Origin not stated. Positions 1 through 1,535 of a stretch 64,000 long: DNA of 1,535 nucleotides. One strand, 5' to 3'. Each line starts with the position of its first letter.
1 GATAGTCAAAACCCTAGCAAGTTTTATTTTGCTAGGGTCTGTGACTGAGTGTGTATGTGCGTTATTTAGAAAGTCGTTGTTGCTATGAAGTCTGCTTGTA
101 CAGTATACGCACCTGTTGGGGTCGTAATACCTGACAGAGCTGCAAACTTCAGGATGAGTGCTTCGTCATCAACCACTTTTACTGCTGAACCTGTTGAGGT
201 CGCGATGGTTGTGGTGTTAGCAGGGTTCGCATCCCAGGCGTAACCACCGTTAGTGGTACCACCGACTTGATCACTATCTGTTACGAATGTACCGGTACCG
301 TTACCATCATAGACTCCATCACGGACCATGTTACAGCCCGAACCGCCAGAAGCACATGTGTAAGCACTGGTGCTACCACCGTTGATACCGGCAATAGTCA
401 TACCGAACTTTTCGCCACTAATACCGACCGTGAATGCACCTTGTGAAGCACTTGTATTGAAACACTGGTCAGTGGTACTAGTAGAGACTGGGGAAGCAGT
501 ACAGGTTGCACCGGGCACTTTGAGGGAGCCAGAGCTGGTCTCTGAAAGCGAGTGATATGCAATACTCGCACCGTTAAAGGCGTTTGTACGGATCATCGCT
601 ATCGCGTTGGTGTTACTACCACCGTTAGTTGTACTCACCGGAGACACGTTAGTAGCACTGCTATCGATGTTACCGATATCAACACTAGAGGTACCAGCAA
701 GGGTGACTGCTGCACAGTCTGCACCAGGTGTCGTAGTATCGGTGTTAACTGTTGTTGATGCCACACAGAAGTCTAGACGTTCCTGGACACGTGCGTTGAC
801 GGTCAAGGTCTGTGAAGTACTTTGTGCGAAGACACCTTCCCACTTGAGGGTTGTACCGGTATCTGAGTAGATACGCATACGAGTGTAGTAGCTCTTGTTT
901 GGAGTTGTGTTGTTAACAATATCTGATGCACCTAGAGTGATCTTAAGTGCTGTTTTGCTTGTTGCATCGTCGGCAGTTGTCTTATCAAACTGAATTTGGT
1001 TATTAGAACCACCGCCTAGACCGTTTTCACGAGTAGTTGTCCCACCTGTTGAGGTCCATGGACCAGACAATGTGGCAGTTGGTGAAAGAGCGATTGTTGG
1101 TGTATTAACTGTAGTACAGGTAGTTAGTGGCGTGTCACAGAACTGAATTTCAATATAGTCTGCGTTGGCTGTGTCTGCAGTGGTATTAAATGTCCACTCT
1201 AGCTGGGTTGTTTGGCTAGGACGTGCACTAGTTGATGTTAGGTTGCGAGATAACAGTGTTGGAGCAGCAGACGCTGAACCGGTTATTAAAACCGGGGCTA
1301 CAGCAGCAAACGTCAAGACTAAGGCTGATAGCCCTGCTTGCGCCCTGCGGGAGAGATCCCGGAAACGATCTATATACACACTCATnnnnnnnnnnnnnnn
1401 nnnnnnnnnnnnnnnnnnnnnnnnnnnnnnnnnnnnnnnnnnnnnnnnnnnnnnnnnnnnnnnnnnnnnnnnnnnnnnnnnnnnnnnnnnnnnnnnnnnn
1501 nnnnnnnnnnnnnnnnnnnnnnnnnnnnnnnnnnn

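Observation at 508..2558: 338-bp tract of 100% identity inside otherwise ~80%-identical tandem surface-protein paralogs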

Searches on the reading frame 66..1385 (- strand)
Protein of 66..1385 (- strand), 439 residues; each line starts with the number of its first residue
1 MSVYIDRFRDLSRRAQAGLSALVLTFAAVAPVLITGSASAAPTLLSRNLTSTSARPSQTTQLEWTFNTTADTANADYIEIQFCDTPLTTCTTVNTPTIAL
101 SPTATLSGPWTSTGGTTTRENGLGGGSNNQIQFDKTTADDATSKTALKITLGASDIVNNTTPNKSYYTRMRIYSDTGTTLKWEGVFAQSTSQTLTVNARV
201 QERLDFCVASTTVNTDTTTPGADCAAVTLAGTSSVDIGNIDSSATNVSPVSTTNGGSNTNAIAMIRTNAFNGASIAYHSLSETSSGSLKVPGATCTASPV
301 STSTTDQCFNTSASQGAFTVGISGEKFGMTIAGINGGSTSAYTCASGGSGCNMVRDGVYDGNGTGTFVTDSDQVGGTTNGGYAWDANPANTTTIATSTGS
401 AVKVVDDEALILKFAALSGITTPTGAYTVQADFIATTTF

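Call 6: search_protein_families(library=pfam, proteins=[window:66-1385:-], max_evalue=1)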
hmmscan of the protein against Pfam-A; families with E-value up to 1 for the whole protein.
window:66-1385:- (439 aa): 1 family
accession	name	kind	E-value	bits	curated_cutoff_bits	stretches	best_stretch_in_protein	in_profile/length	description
PF10604.15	Polyketide_cyc2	-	0.46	11.2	27.4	0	108-187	41-109/142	Polyketide cyclase / dehydrase and lipid transport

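Call 7: search_protein_families(library=ncbifam, proteins=[window:66-1385:-], max_evalue=1)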
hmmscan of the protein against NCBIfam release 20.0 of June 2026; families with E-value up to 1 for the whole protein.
window:66-1385:- (439 aa): 0 families

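Call 16: find_homologous_proteins(query=window:66-1385:-)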
Query window:66-1385:- (439 aa): 403 proteins with E <= 0.001 among 8000 candidates; the best 120 are listed.
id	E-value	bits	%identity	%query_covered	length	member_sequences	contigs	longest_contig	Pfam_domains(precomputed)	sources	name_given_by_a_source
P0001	7.2e-273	923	100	100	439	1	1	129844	-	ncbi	-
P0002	3.6e-213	726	83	97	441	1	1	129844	-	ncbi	-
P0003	3.1e-197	673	75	100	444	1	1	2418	-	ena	-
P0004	1.3e-191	655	76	97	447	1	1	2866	-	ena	-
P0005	2.2e-186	638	73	100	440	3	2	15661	-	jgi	jgi:hypothetical protein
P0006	2.2e-186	638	72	99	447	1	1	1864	-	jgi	jgi:hypothetical protein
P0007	6.1e-172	590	69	100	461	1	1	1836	-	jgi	jgi:hypothetical protein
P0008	1.3e-171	589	68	100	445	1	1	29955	-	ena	-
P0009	5.2e-171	587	69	99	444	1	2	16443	-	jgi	jgi:hypothetical protein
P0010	1.9e-168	579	67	100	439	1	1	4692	-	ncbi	-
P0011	3.2e-168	578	68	97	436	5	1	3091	-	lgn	-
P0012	3.3e-168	578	68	100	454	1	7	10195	-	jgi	jgi:hypothetical protein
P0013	5.6e-167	574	69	100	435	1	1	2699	-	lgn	-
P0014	1.6e-166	572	68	100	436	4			-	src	-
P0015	1.7e-163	562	68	100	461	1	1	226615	-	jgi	jgi:hypothetical protein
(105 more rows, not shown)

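Call 17: find_encoding_contigs(protein=window:66-1385:-, flank=10000, max_places=10)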
Protein window:66-1385:- (439 aa): no gene with exactly this product is on record in the collection.

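Call 19: find_related_loci(query=A1, collection=genome_contigs, flank=8000)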
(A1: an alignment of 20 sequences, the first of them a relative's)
Query A1 (439 aa) in genome_contigs; peptide patterns used: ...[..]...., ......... (x = any residue, [..] = any of these).
73 stretches matched a pattern; 44 encode a relative of the query (tblastn E <= 1e-3); 41 distinct loci.
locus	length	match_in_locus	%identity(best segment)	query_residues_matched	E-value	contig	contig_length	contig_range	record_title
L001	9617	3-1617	61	5-439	5e-153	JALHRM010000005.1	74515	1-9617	MAG: Candidatus Saccharibacteria bacterium isolate maxbin.159 c_000000002003, whole genome shotgun sequence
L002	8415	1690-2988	60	12-439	6e-153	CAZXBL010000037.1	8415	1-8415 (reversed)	MAG TPA_asm: uncultured Candidatus Saccharibacteria bacterium isolate binchicken_co174_40 genome assembly, contig: NODE_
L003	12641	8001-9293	60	1-439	4e-149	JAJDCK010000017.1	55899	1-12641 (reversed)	MAG: Candidatus Saccharibacteria bacterium isolate OFTM277 OFTM277_16, whole genome shotgun sequence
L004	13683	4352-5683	60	1-439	3e-148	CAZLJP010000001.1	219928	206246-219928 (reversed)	MAG TPA_asm: uncultured Candidatus Saccharibacteria bacterium isolate SRP193066_co1_131 genome assembly, contig: NODE_81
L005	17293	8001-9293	59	1-439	4e-138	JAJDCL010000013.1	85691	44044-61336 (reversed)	MAG: Candidatus Saccharibacteria bacterium isolate OFTM59 OFTM59_12, whole genome shotgun sequence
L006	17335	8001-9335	54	1-439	3e-137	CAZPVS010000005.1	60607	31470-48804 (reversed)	MAG TPA_asm: uncultured Candidatus Saccharibacteria bacterium isolate SRP329715_co1_113 genome assembly, contig: NODE_55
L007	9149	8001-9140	58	34-416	1e-123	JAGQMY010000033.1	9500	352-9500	MAG: Candidatus Saccharibacteria bacterium isolate HKST-UBA54 2015-01-06_1_(paired)_contig_80705, whole genome shotgun s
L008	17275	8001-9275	54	13-439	6e-123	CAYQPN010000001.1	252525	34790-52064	MAG TPA_asm: uncultured Candidatus Saccharibacteria bacterium isolate SRP150892_co2_46 genome assembly, contig: NODE_20_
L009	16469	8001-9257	54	13-439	2e-119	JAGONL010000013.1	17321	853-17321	Candidatus Saccharibacteria bacterium isolate Go_SlAct_bin_486 Go_SlAct_13045_length_17321_cov_7.084739, whole genome sh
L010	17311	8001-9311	45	4-439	2e-99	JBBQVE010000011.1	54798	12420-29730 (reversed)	MAG: Candidatus Saccharimonadales bacterium isolate Co_metawrap_1981 Cmw_1981_k141_1174681_length_54798_cov_11.9670, who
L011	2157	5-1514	58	5-439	2e-80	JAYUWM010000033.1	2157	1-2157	MAG: bacterium isolate GL124_UP_metabinner_16 GL124_UP_metabinner_16_32, whole genome shotgun sequence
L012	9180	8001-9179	44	8-413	3e-74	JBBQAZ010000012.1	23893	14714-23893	MAG: Candidatus Saccharimonadales bacterium isolate Co_metawrap_1416 Cmw_1416_k141_12226038_length_23893_cov_9.0000, who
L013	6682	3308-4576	41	8-439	7e-73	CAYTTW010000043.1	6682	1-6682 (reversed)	MAG TPA_asm: uncultured Candidatus Saccharibacteria bacterium isolate SRP200132_co1_589 genome assembly, contig: NODE_21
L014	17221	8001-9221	44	14-439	3e-71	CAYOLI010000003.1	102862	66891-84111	MAG TPA_asm: uncultured Candidatus Saccharibacteria bacterium isolate SRP135725_co1_35 genome assembly, contig: NODE_99_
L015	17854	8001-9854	42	8-439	4e-71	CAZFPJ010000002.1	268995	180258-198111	MAG TPA_asm: uncultured Candidatus Saccharibacteria bacterium isolate SRP292972_co3_78 genome assembly, contig: NODE_58_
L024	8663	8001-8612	55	12-214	1e-59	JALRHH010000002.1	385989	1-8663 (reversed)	MAG: Candidatus Saccharimonadia bacterium isolate MYJ.17 NODE_2_length_385989_cov_20.082449, whole genome shotgun sequen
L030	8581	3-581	57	245-439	5e-55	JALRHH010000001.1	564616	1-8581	MAG: Candidatus Saccharimonadia bacterium isolate MYJ.17 NODE_1_length_564616_cov_19.245983, whole genome shotgun sequen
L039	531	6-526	64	1-439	1e-23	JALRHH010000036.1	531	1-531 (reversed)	MAG: Candidatus Saccharimonadia bacterium isolate MYJ.17 NODE_36_length_531_cov_17.341410, whole genome shotgun sequence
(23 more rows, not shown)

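Call 22: search_solved_structures(query=A1, max_evalue=1, show_alignments=2)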
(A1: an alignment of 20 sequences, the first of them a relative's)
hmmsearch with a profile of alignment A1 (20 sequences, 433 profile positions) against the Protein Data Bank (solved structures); distinct sequences matched with E-value up to 1: 1.
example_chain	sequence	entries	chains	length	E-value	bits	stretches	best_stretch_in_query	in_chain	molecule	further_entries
4kzs_A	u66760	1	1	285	0.042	16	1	112-175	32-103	LPP20 lipofamily protein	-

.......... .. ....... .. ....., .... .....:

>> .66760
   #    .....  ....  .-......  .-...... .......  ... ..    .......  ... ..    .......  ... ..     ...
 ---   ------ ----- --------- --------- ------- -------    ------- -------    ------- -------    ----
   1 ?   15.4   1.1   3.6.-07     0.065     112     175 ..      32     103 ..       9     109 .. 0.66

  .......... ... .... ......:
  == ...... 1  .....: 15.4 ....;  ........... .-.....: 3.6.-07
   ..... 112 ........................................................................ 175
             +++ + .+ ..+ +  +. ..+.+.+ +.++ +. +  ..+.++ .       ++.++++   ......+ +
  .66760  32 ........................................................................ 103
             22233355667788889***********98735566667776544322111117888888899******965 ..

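Call 31: find_encoding_contigs(protein=P0004, flank=10000, max_places=4)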
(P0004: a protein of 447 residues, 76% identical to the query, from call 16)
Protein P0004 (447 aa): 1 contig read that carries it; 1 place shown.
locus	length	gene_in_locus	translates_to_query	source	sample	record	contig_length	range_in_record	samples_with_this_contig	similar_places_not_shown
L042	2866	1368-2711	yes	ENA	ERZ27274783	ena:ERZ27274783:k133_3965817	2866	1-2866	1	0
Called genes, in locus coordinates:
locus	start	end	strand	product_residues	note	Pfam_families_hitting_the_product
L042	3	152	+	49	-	?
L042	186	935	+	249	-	-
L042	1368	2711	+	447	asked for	-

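Call 32: find_encoding_contigs(protein=P0003, flank=10000, max_places=4)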
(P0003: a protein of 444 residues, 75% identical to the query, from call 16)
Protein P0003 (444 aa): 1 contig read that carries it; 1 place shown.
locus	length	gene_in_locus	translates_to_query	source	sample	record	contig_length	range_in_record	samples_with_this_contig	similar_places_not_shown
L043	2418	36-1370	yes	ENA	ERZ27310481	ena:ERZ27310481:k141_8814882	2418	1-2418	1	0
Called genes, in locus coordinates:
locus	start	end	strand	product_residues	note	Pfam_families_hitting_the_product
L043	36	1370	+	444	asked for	-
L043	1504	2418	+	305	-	?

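Call 33: find_encoding_contigs(protein=P0005, flank=10000, max_places=4)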
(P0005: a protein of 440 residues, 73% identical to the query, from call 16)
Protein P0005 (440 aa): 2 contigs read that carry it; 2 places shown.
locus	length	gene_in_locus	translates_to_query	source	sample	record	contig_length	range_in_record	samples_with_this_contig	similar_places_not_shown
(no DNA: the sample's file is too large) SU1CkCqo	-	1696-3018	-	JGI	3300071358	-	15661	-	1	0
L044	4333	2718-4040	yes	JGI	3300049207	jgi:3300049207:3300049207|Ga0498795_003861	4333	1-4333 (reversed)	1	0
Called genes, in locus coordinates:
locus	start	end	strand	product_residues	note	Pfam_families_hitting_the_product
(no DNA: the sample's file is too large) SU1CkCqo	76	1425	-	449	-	-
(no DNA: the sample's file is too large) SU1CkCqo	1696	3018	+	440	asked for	-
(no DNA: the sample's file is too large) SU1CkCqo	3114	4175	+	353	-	-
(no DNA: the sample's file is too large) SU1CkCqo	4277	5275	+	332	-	PF06030:WxLIP_PGBD (faint)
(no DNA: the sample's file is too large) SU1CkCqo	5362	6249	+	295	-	-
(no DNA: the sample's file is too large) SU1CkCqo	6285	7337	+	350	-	PF00733:Asn_synthase (weak), PF02540:NAD_synthase, PF03054:tRNA_Me_trans, PF20259:tRNA_Me_trans_M, PF20258:tRNA_Me_trans_C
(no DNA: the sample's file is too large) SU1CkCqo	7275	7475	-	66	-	-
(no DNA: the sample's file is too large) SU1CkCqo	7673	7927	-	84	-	-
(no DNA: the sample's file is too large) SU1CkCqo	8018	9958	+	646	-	PF01411:tRNA-synt_2c, PF07973:tRNA_SAD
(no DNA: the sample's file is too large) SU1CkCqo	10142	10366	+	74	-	-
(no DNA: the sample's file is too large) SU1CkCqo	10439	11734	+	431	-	PF06723:MreB_Mbl (weak), PF11104:PilM_2 (weak), PF13941:MutL (weak), PF06277:EutA (weak), PF14450:FtsA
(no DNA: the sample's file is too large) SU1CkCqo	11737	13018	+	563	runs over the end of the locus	-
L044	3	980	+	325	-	?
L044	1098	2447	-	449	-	-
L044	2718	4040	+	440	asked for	-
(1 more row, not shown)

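Call 34: predict_structure(alignment_id=A1)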
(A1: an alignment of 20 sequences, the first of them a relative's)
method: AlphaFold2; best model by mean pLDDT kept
length: 439 residues; sequences in the alignment: 20
mean_pLDDT: 52.6   pTM: 0.40
mean pLDDT of the five models: 52.6, 51.5, 47.3, 46.7, 46.3
residues with pLDDT >= 90: 37; 70-90: 81; 50-70: 58; < 50: 263
segments of 3 or more residues with pLDDT < 50: 33-45, 192-439
pLDDT, mean of each block of 10 residues (from residue 1): 59 67 60 39 56 75 82 83 77 90 90 82 80 88 86 90 75 77 72 36 41 40 42 38 37 35 41 43 33 34 33 30 26 25 29 32 32 32 38 45 37 37 34 32
secondary structure, 60 per line:
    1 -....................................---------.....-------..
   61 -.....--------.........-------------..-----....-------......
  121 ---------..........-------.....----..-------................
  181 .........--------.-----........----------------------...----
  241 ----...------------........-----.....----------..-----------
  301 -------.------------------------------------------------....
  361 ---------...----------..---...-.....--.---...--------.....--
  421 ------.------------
elements in order: H2-37 E47-51 E62-66 E75-83 E104-107 E115-120 E130-139 E147-151 E165-174 H175-178 E179-189 E204-211 E234-236 E245-247 E260-267 E273-277 H357-360 E392-396 E403-405 E414-418

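Call 37: search_protein_families(library=ncbifam, proteins=[L006:3307-4350:-, L006:4628-5323:+, L006:5383-6132:+, L006:6431-7771:+, L006:8001-9338:+, L006:9470-10540:+, L006:10596-11615:+, L006:11719-12636:+, L006:12694-13737:+], max_evalue=0.1)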
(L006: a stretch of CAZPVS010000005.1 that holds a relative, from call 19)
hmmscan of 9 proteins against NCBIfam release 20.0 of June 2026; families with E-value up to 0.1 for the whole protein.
L006:3307-4350:- (347 aa): 0 families

L006:4628-5323:+ (231 aa): 1 family
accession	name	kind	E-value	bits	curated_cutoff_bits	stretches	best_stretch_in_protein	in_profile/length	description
NF047368.1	collar_FlbB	equivalog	0.082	12.7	110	0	21-50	2-31/193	periplasmic-type flagellar collar protein FlbB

L006:5383-6132:+ (249 aa): 2 families
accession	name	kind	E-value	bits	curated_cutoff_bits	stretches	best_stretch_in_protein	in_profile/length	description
NF058579.1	CPR_pilus_PamT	equivalog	7.5e-83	277.6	240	1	6-249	4-241/241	CPR-type pilus protein PamT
NF058581.1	CPR_Pam_pilin_C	domain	5.4e-41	140.1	55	1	92-249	2-148/148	Pam pilus system pilin subunit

L006:6431-7771:+ (446 aa): 0 families

L006:8001-9338:+ (445 aa): 0 families

L006:9470-10540:+ (356 aa): 3 families
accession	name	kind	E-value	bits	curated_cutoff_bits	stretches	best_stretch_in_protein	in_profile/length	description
NF058581.1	CPR_Pam_pilin_C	domain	2.6e-41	141.2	55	1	209-356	1-148/148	Pam pilus system pilin subunit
NF058579.1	CPR_pilus_PamT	equivalog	2.2e-27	96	240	1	208-356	88-241/241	CPR-type pilus protein PamT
NF033571.0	motil_scm1_spiro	equivalog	0.024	13.5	150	1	6-33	335-362/401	motility-associated protein Scm1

L006:10596-11615:+ (339 aa): 0 families

L006:11719-12636:+ (305 aa): 1 family
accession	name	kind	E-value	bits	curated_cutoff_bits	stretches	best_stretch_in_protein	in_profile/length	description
NF058578.1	CPR_pilus_PamR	equivalog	1.1e-119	398.7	300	1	11-300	8-296/297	pilus system RbmA-like protein PamR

L006:12694-13737:+ (347 aa): 20 families
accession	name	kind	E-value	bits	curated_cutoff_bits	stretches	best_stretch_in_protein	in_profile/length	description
NF001138.1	PRK00143.1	equivalog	5e-128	426.9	284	1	4-346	1-345/345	tRNA 2-thiouridine(34) synthase MnmA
TIGR00420.1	trmU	equivalog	8.5e-118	393.2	236.95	1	4-346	2-351/351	tRNA 2-thiouridine(34) synthase MnmA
NF011258.0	PRK14664.1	equivalog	1.6e-67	228.1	680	1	4-346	7-345/362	tRNA 2-thiouridine(34) synthase MnmA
NF011259.0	PRK14665.1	equivalog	1.4e-58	198.6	364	1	4-347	7-359/360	tRNA 2-thiouridine(34) synthase MnmA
NF010587.0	PRK13980.1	equivalog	4e-07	29.5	255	1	4-73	33-96/267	NAD+ synthase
TIGR00552.1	nadE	equivalog_domain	6.2e-07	28.9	63.65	1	4-83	24-99/251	NAD(+) synthase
NF011155.0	PRK14561.1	equivalog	3.2e-05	23.7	207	1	4-86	2-73/195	hypothetical protein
TIGR00268.2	TIGR00268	equivalog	0.0009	18.6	150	0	4-73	15-78/259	ATP-dependent sacrificial sulfur transferase LarE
NF049949.1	tRNAsynTtuAPyrococ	equivalog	0.0012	18.1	450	1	4-125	49-156/292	tRNA-5-methyluridine(54) 2-sulfurtransferase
NF000848.1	PRK00074.1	equivalog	0.0013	17.4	400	1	4-33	215-246/512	glutamine-hydrolyzing GMP synthase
NF002730.0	PRK02628.1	equivalog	0.0037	15.5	473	1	4-77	361-433/677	NAD(+) synthase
TIGR01536.1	asn_synth_AEB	equivalog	0.005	15.9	267.1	1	6-74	256-318/517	asparagine synthase (glutamine-hydrolyzing)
TIGR00342.1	TIGR00342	equivalog_domain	0.0056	15.8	264.5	1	4-39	174-209/373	tRNA uracil 4-sulfurtransferase ThiI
NF002048.0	PRK00876.1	subfamily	0.009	14.8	313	1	5-24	40-59/330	NAD(+) synthase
NF006949.0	PRK09431.1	equivalog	0.013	14.1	499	1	7-82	232-311/554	asparagine synthase B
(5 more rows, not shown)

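Call 43: list_cluster_members(proteins=[P0001, P0002])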
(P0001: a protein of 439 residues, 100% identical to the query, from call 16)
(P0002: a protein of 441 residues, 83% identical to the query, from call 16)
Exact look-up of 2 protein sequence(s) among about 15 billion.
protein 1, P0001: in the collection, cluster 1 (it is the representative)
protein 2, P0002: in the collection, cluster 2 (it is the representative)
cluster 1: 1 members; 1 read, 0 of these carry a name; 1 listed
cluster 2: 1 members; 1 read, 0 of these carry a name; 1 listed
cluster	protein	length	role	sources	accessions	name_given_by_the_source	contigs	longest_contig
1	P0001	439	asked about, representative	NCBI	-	-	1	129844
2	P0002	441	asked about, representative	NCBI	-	-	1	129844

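Call 54: predict_structure(alignment_id=A2)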
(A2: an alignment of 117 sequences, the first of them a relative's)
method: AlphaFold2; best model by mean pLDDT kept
length: 439 residues; sequences in the alignment: 117
mean_pLDDT: 90.6   pTM: 0.62
mean pLDDT of the five models: 90.6, 90.1, 89.8, 88.3, 87.5
residues with pLDDT >= 90: 311; 70-90: 102; 50-70: 26; < 50: 0
segments of 3 or more residues with pLDDT < 50: none
pLDDT, mean of each block of 10 residues (from residue 1): 77 89 92 70 94 96 97 95 95 97 97 95 94 96 97 97 96 92 95 67 92 90 86 91 96 96 94 95 85 75 74 94 94 84 74 94 89 97 94 96 92 94 90 95
secondary structure, 60 per line:
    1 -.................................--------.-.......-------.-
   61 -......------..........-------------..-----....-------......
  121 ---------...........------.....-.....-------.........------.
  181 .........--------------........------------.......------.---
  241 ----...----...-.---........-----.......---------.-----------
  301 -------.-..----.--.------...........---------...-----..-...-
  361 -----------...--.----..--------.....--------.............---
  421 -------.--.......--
elements in order: H2-34 E45-51 E62-67 E74-83 E104-107 E115-120 E130-140 E147-151 E165-173 E180-189 E204-211 H224-230 E245-247 E260-267 E273-279 E326-336 E372-374 E392-396 E405-417 E431-437
